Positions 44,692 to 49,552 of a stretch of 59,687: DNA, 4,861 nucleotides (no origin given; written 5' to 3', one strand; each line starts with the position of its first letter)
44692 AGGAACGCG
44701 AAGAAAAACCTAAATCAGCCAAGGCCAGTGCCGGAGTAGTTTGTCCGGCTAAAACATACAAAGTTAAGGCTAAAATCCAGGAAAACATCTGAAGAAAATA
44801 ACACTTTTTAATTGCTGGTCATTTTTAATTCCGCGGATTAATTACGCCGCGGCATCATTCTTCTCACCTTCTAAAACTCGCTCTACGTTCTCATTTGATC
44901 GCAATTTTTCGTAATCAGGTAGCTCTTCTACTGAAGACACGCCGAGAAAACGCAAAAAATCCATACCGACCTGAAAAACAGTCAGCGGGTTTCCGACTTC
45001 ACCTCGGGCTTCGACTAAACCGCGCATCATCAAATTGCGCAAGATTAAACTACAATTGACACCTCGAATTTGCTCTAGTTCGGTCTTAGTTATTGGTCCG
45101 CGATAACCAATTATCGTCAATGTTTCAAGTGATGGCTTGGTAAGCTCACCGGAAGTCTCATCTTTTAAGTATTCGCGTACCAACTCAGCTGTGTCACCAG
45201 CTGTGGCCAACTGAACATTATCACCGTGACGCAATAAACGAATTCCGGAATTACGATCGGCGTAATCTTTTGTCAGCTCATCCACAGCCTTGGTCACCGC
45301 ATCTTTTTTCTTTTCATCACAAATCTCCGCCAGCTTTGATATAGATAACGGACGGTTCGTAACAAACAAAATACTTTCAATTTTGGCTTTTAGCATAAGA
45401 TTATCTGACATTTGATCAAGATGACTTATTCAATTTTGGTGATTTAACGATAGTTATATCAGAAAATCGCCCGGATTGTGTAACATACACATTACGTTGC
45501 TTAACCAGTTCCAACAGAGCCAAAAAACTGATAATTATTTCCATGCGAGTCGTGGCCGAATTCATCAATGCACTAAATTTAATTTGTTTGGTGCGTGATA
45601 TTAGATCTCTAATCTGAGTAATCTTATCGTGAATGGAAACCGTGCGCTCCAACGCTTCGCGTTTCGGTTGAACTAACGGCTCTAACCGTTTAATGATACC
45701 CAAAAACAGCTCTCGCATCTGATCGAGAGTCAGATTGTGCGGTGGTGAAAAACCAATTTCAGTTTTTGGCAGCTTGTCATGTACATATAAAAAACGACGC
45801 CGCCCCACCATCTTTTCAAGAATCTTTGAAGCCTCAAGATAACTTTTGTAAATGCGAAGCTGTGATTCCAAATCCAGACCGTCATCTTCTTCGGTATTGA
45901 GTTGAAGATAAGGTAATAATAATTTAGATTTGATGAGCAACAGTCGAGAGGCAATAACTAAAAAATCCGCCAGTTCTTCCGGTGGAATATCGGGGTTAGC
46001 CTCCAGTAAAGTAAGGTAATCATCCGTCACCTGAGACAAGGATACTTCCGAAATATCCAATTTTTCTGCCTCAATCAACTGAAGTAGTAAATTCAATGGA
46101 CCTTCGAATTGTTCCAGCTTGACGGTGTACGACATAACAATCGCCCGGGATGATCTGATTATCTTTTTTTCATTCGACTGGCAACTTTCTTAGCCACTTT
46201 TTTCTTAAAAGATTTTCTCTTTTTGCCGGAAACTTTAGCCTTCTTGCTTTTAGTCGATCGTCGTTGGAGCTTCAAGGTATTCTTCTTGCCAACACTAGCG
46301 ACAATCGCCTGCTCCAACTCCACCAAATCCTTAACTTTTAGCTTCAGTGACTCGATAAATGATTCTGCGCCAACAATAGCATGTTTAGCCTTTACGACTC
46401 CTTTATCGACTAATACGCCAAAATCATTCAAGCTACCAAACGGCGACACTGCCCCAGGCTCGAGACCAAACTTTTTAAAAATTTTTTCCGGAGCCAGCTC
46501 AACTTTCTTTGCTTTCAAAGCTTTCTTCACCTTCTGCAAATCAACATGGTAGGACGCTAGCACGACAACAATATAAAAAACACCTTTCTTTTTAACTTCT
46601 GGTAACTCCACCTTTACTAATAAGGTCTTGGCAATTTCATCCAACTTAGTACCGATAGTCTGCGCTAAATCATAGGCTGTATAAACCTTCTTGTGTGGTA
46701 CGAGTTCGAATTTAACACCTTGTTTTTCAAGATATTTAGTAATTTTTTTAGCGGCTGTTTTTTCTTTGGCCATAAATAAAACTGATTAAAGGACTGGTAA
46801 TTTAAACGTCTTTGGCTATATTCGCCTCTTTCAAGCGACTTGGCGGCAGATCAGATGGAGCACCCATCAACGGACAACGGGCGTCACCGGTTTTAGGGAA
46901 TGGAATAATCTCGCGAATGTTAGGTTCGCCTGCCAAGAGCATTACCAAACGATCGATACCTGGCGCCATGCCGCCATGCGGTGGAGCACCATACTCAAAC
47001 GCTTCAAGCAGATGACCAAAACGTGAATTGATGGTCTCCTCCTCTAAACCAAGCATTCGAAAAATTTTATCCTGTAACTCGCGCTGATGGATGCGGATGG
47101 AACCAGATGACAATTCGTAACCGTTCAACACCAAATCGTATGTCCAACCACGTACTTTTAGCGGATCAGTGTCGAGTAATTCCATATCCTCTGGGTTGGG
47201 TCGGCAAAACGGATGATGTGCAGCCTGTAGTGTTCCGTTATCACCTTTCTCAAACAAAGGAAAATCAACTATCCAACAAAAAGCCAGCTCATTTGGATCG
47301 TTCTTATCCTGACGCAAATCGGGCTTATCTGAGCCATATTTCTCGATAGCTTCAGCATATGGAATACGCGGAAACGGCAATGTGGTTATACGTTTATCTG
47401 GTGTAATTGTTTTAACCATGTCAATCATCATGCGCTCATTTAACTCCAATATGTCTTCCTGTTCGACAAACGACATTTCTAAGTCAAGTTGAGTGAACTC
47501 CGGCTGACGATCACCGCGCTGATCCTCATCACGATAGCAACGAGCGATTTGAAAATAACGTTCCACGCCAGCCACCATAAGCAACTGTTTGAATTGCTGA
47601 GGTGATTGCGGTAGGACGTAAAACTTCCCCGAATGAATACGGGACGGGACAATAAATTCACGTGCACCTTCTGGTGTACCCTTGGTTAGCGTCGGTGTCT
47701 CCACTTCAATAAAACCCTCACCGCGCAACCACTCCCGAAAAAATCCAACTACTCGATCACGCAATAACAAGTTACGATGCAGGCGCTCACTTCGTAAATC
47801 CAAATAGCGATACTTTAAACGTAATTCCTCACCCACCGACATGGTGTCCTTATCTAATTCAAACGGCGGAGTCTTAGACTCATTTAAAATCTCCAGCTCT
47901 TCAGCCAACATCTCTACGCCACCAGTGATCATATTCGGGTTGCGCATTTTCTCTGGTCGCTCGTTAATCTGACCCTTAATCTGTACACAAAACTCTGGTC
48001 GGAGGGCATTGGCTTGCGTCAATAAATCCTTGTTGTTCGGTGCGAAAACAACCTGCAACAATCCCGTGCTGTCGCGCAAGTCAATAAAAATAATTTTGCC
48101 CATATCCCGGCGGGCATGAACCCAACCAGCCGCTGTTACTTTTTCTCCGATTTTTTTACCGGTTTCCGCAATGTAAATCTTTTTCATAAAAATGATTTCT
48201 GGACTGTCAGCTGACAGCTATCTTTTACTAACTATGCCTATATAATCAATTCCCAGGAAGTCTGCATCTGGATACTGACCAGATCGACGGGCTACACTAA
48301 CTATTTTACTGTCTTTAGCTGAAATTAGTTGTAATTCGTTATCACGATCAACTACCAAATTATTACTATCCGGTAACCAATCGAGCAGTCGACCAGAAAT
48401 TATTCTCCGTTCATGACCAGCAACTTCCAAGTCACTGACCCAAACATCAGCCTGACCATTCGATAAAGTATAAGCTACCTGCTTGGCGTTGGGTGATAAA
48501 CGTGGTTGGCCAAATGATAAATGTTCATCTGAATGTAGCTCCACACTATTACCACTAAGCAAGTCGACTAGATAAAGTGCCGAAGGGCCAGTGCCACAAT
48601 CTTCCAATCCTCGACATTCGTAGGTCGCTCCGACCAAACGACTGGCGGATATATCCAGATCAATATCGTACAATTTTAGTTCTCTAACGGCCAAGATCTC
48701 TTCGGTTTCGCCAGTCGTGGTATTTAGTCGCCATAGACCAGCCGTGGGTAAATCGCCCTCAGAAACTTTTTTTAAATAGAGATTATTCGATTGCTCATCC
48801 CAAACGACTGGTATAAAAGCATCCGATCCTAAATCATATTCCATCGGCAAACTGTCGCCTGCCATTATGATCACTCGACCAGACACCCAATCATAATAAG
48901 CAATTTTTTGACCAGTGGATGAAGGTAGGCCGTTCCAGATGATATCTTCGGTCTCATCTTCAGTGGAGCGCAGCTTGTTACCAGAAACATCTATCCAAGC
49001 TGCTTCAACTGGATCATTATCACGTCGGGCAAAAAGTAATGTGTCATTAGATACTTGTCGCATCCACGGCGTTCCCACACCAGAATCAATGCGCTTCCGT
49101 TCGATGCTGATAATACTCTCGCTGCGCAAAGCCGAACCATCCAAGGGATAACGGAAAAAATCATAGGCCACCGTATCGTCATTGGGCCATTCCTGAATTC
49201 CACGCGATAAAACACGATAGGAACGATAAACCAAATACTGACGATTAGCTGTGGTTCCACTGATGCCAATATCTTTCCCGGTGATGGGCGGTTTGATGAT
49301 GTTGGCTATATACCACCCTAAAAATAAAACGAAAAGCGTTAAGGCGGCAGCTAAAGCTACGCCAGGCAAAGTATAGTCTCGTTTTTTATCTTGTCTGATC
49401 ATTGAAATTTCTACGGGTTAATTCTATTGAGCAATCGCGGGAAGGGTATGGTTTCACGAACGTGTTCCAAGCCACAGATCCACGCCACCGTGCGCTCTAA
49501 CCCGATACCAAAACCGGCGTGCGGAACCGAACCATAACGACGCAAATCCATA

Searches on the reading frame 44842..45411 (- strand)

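Call 10: search_protein_families(library=pfam, proteins=[window:44842-45411:-], max_evalue=0.001)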
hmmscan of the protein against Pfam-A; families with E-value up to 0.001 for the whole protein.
window:44842-45411:- (189 aa): 1 family
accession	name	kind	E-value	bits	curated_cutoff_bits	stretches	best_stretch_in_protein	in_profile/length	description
PF04079.22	SMC_ScpB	-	1.1e-41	142.5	27.4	1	9-166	1-159/160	Segregation and condensation complex subunit ScpB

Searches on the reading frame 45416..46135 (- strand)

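Call 10: search_protein_families(library=pfam, proteins=[window:45416-46135:-], max_evalue=0.001)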
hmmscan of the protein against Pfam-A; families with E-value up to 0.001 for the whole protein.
window:45416-46135:- (239 aa): 1 family
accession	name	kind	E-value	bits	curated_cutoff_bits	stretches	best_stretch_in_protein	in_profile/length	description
PF02616.19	SMC_ScpA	-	2.8e-23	83.6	24.6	1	20-229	1-229/232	Segregation and condensation protein ScpA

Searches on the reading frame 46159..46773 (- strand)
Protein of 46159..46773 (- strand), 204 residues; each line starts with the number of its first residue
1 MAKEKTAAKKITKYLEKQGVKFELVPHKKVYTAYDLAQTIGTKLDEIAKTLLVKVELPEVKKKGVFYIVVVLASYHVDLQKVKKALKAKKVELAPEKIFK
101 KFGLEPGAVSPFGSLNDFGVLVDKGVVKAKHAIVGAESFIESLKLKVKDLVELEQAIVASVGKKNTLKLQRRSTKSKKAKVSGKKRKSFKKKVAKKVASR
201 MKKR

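Call 10: search_protein_families(library=pfam, proteins=[window:46159-46773:-], max_evalue=0.001)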
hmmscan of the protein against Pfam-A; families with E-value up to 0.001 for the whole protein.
window:46159-46773:- (204 aa): 1 family
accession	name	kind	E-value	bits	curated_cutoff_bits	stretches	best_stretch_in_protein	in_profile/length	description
PF04073.20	tRNA_edit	-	4.9e-23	82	25.5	1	27-152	1-122/123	Aminoacyl-tRNA editing domain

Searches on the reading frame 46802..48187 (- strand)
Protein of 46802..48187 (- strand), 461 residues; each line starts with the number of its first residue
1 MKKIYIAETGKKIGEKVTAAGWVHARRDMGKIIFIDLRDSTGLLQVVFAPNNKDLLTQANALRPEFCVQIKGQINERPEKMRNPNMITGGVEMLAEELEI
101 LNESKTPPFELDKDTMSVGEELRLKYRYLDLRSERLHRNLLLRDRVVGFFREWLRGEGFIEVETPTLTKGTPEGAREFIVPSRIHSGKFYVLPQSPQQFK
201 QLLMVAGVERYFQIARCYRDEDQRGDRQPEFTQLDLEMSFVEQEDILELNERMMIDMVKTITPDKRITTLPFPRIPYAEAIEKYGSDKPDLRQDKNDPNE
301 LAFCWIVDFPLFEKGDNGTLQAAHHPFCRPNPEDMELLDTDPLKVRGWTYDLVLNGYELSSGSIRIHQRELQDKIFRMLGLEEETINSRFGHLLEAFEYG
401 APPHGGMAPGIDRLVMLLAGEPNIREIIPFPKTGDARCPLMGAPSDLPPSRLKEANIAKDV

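Call 10: search_protein_families(library=pfam, proteins=[window:46802-48187:-], max_evalue=0.001)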
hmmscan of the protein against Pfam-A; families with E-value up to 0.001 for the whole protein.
window:46802-48187:- (461 aa): 2 families
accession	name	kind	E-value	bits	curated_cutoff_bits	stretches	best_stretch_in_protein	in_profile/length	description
PF00152.25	tRNA-synt_2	-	9.9e-118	393.1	25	1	120-433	2-307/308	tRNA synthetases class II (D, K and N)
PF01336.31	tRNA_anti-codon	-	2.3e-17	63.2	27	1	17-101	1-75/75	OB-fold nucleic acid binding domain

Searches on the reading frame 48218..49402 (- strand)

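Call 10: search_protein_families(library=pfam, proteins=[window:48218-49402:-], max_evalue=0.001)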
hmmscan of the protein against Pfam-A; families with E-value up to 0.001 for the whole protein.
window:48218-49402:- (394 aa): 0 families

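Call 81: search_protein_families(library=ncbifam, proteins=[window:48218-49402:-], max_evalue=0.001)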
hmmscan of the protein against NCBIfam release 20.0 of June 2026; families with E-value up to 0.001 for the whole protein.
window:48218-49402:- (394 aa): 1 family
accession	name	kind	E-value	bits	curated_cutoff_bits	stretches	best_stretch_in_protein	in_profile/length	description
TIGR02800.1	propeller_TolB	equivalog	0.00087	18.3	343.15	0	274-338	215-278/418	Tol-Pal system beta propeller repeat protein TolB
